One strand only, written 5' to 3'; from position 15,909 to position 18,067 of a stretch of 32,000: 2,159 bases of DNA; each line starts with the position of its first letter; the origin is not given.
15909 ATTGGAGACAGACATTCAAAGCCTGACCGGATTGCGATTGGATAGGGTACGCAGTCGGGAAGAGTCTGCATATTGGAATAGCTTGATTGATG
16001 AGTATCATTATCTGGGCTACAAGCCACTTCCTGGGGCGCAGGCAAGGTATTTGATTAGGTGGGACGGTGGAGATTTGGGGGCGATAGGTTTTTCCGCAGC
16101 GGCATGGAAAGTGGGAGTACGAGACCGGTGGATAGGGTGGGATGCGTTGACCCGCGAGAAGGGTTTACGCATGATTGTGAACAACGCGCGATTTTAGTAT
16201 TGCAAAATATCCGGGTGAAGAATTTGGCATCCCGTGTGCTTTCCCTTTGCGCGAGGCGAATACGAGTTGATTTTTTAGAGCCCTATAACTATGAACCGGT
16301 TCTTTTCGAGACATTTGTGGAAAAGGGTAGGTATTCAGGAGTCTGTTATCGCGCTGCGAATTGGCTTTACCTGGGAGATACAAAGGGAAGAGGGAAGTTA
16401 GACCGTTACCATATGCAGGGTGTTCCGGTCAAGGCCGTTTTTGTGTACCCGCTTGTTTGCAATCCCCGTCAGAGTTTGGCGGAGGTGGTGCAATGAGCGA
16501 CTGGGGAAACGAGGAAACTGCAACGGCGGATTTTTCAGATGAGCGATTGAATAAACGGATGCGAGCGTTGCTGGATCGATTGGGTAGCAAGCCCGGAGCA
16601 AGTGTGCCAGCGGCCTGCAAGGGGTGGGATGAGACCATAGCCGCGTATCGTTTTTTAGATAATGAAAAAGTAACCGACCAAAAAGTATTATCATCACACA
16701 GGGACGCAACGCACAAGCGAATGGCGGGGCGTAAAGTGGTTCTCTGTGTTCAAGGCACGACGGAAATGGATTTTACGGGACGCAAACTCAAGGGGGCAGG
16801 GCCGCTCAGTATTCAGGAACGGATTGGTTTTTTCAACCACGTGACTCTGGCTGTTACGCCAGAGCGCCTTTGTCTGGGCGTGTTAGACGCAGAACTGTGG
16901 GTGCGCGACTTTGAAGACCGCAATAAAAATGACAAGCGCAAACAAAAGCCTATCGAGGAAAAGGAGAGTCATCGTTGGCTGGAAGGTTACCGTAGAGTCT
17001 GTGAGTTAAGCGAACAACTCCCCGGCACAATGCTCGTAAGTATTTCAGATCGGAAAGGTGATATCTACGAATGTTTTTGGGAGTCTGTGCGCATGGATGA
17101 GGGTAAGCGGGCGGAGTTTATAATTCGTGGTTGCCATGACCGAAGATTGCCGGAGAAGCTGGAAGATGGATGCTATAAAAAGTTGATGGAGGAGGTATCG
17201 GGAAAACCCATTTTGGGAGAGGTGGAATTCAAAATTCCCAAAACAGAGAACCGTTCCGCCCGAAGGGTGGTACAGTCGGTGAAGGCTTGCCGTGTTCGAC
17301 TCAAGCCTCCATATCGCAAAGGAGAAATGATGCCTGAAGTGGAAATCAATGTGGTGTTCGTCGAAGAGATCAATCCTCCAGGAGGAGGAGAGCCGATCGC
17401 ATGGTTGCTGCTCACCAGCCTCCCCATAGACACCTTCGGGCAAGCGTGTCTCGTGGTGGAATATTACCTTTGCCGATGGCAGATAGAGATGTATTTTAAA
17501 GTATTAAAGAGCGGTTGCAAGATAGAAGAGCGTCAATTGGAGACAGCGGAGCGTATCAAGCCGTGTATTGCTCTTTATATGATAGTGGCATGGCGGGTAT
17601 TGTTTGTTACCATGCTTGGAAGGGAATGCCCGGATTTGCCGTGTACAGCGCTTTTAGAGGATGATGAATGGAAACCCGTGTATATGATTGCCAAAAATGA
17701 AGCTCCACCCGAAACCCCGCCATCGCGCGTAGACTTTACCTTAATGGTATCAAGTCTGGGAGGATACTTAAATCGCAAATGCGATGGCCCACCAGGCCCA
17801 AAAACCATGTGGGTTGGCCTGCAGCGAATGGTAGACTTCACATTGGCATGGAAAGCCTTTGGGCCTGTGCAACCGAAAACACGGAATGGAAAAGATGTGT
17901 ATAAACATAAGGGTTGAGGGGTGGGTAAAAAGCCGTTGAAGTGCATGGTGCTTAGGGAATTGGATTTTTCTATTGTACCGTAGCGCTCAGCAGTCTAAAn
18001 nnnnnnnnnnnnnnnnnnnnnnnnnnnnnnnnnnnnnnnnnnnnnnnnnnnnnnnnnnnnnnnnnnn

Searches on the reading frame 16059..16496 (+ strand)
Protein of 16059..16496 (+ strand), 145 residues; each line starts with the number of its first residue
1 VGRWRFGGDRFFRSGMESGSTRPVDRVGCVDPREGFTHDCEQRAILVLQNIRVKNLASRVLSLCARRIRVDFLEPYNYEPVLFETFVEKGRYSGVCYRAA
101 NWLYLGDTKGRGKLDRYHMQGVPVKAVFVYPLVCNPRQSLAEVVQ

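Call 21: search_protein_families(library=pfam, proteins=[window:16059-16496:+], max_evalue=0.001)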
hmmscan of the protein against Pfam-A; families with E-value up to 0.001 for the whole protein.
window:16059-16496:+ (145 aa): 1 family
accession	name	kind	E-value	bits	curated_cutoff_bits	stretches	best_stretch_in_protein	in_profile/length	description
PF14236.12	DruA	-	1.7e-14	54.1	27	1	47-117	140-226/297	Druantia protein DruA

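Call 23: search_protein_families(library=padloc, proteins=[window:16059-16496:+], max_evalue=0.01)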
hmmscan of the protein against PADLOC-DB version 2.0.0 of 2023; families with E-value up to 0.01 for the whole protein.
window:16059-16496:+ (145 aa): 0 families

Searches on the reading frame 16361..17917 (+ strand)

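Call 21: search_protein_families(library=pfam, proteins=[window:16361-17917:+], max_evalue=0.001)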
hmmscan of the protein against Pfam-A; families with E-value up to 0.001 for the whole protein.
window:16361-17917:+ (518 aa): 3 families
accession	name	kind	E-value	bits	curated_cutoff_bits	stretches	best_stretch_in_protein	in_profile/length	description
PF14706.11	Tnp_DNA_bind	-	5.4e-22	77.7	24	1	47-104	1-58/58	Transposase DNA-binding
PF02281.22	Dimer_Tnp_Tn5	-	8.6e-15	55.3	26.7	1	408-493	1-85/99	Transposase Tn5 dimerisation domain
PF01609.27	DDE_Tnp_1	-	5e-05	23.6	23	1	298-400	139-188/200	Transposase DDE domain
